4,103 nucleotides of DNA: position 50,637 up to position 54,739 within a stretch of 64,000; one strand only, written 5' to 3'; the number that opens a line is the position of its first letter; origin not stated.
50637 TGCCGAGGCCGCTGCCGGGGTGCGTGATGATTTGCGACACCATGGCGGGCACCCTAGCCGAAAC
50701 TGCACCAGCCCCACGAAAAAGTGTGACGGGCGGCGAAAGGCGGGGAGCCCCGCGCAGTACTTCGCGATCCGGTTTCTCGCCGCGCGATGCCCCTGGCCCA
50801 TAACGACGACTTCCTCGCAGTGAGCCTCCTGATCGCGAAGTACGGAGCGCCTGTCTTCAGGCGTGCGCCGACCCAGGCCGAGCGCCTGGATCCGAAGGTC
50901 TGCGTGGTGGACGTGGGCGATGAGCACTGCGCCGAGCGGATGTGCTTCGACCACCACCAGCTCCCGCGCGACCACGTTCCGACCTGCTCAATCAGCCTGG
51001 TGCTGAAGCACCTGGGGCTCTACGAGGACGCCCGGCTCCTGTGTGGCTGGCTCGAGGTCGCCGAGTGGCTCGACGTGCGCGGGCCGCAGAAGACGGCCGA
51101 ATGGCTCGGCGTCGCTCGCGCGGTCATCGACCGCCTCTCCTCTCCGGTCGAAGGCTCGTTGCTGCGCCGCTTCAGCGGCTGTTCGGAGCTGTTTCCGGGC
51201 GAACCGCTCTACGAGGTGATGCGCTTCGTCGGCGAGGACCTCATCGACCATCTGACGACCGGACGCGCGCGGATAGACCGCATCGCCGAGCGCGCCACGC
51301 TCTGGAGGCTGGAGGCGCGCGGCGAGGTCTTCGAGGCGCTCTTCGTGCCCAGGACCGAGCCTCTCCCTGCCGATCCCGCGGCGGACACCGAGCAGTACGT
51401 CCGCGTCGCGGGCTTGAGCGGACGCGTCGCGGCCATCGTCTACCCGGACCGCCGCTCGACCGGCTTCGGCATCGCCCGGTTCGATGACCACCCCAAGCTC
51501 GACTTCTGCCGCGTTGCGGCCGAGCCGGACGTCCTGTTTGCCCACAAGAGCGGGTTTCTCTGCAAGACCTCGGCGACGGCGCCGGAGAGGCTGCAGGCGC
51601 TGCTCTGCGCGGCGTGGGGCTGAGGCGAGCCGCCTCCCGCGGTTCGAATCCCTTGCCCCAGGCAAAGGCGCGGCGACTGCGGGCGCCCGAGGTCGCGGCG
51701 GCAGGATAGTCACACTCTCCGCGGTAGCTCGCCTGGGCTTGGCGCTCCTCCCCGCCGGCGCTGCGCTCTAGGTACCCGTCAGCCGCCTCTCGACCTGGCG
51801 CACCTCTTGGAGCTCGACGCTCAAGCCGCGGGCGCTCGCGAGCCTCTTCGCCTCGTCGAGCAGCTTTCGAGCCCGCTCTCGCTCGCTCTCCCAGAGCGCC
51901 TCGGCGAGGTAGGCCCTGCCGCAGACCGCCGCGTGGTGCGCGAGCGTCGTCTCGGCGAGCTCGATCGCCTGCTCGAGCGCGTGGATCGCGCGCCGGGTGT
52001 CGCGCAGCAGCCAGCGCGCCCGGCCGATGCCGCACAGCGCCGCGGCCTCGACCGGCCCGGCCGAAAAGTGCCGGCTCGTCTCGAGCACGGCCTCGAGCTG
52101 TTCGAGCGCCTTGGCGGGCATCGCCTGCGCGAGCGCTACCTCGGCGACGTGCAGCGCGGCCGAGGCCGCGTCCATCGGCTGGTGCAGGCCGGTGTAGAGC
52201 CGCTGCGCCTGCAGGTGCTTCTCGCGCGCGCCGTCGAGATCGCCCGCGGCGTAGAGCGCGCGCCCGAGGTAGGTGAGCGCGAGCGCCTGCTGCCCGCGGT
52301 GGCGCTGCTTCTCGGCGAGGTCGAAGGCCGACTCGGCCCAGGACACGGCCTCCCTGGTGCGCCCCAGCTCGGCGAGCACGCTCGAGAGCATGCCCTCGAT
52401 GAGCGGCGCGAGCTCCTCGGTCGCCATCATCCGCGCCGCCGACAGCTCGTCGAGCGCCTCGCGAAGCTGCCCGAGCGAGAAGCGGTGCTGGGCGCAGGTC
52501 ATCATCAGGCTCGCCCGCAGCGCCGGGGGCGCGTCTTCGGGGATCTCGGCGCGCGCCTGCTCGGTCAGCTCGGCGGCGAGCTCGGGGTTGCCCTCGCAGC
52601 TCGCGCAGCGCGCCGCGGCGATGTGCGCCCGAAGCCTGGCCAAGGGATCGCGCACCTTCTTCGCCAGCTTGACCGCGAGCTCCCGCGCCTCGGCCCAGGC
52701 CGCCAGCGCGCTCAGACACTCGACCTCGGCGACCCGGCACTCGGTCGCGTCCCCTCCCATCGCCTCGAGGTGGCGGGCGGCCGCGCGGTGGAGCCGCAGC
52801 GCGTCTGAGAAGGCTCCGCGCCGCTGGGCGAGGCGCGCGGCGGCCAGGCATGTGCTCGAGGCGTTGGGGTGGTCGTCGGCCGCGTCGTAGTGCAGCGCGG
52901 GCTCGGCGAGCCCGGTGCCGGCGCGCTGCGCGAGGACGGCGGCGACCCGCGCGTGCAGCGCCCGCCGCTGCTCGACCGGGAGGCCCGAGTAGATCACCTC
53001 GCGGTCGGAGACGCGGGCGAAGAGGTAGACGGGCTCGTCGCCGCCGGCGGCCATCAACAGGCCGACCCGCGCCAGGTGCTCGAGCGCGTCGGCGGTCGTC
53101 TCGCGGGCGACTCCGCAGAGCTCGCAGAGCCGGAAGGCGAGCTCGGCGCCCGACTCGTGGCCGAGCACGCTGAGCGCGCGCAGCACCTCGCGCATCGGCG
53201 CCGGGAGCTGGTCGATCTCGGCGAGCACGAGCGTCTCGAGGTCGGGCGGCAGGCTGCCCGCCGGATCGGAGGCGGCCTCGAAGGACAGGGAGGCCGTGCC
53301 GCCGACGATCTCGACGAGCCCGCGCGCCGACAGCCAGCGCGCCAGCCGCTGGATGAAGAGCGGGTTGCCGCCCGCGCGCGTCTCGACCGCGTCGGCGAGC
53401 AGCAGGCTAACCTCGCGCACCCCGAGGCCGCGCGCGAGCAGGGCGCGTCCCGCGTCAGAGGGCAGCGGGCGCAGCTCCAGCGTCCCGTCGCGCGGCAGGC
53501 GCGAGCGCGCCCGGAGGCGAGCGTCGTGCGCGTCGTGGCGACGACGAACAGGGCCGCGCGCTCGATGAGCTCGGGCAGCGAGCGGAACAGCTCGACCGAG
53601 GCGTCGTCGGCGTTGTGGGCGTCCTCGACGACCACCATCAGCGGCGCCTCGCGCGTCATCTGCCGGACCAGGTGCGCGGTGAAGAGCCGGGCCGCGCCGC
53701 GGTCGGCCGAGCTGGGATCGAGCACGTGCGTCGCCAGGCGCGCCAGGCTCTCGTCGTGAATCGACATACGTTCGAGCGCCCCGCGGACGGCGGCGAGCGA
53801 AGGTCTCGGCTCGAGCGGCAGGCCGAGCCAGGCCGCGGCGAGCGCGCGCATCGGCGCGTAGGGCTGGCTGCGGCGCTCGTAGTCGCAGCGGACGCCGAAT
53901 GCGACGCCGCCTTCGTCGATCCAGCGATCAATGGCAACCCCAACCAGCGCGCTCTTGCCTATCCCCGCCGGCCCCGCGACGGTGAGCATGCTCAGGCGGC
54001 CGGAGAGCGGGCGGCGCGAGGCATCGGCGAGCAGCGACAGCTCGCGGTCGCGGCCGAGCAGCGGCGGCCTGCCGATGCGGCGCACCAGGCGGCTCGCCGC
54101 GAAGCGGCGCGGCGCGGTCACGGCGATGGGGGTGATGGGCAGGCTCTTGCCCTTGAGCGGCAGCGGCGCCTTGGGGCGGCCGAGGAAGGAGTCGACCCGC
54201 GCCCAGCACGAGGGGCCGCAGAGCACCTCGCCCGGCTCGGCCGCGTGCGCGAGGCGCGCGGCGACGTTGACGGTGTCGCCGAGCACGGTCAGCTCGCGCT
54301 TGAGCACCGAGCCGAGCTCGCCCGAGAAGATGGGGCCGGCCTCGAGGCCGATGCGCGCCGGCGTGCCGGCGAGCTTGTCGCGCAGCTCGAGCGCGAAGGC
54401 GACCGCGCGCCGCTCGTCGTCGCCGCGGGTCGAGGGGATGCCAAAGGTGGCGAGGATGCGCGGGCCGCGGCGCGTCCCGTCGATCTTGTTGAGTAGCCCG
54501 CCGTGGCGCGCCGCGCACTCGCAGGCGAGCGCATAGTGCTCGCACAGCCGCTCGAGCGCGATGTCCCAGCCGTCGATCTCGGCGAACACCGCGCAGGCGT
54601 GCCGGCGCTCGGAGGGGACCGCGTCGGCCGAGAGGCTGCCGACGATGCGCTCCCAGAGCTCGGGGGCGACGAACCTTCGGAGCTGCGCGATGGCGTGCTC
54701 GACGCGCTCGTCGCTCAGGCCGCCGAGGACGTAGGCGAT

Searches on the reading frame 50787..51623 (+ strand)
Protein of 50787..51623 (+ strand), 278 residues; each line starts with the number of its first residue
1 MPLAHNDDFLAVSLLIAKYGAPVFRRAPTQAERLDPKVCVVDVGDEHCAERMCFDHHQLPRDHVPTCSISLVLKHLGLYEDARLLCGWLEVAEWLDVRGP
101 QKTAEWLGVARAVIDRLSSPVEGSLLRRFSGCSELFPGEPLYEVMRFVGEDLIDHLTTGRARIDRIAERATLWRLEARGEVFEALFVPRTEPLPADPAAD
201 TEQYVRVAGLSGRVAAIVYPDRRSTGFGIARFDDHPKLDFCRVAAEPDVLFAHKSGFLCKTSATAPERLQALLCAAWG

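Call 26: find_encoding_contigs(protein=window:50787-51623:+, flank=6000, max_places=10)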
Protein window:50787-51623:+ (278 aa): 4 contigs read that carry it; 4 places shown.
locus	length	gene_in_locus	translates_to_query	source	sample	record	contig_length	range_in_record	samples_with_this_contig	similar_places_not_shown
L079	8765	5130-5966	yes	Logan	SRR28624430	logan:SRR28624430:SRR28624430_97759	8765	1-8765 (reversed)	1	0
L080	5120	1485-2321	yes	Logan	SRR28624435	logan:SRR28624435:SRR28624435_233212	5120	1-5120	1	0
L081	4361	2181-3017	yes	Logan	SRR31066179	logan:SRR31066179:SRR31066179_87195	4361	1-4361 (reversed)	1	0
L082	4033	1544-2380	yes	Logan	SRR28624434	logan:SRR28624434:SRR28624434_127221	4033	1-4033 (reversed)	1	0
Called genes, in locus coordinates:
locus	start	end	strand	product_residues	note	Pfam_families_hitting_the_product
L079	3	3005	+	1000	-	?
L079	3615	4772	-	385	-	-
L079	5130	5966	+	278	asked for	PF03690:MYG1_exonuc (faint)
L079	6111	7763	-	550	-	PF13424:TPR_12 (weak)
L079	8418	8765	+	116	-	?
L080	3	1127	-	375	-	?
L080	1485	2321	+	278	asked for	PF03690:MYG1_exonuc (faint)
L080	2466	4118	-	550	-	PF13424:TPR_12 (weak)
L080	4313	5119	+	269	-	?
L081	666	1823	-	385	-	-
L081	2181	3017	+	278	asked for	PF03690:MYG1_exonuc (faint)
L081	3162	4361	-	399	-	?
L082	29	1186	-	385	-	-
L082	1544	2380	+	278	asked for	PF03690:MYG1_exonuc (faint)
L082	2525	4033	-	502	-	?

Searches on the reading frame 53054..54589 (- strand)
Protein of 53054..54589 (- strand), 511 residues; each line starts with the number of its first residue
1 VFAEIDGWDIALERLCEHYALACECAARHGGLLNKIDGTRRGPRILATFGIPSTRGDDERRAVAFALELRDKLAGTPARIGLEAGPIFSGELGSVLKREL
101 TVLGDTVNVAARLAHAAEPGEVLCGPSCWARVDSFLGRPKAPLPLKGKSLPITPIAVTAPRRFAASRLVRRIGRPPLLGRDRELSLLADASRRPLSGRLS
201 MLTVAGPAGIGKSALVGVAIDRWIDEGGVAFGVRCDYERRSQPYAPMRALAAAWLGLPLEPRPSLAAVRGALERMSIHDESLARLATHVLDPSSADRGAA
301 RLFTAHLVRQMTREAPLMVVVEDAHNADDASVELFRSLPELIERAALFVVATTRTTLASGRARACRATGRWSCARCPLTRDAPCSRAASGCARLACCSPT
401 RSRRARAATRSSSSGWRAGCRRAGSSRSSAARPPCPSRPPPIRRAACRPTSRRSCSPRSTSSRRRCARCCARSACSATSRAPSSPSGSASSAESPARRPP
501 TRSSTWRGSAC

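Call 24: find_encoding_contigs(protein=window:53054-54589:-, flank=6000, max_places=10)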
Protein window:53054-54589:- (511 aa): no gene with exactly this product is on record in the collection.
